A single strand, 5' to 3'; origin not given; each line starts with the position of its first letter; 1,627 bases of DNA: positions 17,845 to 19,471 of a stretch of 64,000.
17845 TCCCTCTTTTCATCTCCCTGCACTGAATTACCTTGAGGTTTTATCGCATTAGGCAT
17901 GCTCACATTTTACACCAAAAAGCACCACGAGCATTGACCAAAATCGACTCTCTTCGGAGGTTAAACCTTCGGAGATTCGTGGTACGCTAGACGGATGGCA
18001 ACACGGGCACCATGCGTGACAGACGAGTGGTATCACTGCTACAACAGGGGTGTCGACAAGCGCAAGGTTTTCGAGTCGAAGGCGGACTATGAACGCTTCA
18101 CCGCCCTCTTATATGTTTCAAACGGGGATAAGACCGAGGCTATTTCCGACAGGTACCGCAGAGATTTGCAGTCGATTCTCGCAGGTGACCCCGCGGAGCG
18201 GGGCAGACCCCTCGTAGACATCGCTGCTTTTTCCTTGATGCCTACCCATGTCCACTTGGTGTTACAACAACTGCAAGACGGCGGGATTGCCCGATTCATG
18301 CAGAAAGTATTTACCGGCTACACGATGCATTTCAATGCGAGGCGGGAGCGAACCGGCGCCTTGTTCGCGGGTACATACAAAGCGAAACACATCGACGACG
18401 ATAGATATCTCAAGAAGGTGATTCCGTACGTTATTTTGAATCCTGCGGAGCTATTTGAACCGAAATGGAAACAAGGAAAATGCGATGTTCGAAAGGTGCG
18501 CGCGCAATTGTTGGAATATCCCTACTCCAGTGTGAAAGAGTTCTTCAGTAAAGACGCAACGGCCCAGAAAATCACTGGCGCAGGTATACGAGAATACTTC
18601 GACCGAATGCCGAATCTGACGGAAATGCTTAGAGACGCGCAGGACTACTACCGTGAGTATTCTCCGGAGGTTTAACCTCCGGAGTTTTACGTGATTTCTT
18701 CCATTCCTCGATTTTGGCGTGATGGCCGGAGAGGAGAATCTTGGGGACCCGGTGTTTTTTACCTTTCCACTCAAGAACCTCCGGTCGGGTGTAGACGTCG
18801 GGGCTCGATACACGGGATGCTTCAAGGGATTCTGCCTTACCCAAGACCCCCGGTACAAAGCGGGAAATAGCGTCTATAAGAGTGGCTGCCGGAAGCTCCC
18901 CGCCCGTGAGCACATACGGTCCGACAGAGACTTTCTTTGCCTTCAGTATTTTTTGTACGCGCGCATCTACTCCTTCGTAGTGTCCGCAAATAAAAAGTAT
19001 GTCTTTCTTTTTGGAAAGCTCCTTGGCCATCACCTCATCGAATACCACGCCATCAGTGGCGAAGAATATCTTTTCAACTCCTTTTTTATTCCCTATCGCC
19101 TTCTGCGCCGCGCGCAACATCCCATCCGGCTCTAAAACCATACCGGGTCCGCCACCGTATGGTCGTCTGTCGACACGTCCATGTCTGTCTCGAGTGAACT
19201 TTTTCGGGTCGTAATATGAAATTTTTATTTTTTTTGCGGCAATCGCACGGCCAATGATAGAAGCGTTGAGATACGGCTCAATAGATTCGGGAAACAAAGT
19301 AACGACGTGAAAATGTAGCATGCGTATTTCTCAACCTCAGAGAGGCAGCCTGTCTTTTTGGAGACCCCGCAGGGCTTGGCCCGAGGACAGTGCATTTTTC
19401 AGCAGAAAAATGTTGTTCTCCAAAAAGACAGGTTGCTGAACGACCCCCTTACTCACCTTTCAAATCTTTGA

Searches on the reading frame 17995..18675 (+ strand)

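Call 66: search_protein_families(library=pfam, proteins=[window:17995-18675:+], max_evalue=0.0001)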
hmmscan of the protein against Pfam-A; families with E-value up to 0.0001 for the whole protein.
window:17995-18675:+ (226 aa): 1 family
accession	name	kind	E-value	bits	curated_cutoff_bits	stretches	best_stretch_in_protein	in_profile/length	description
PF01797.21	Y1_Tnp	-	4.2e-05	24.1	23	0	74-146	41-118/121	Transposase IS200 like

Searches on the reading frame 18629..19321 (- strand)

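Call 66: search_protein_families(library=pfam, proteins=[window:18629-19321:-], max_evalue=0.0001)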
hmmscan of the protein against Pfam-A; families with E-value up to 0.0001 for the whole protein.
window:18629-19321:- (230 aa): 1 family
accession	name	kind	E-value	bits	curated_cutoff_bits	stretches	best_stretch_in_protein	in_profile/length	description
PF01746.26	tRNA_m1G_MT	-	1.1e-41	143.2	27.3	1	24-216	2-190/195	tRNA (Guanine-1)-methyltransferase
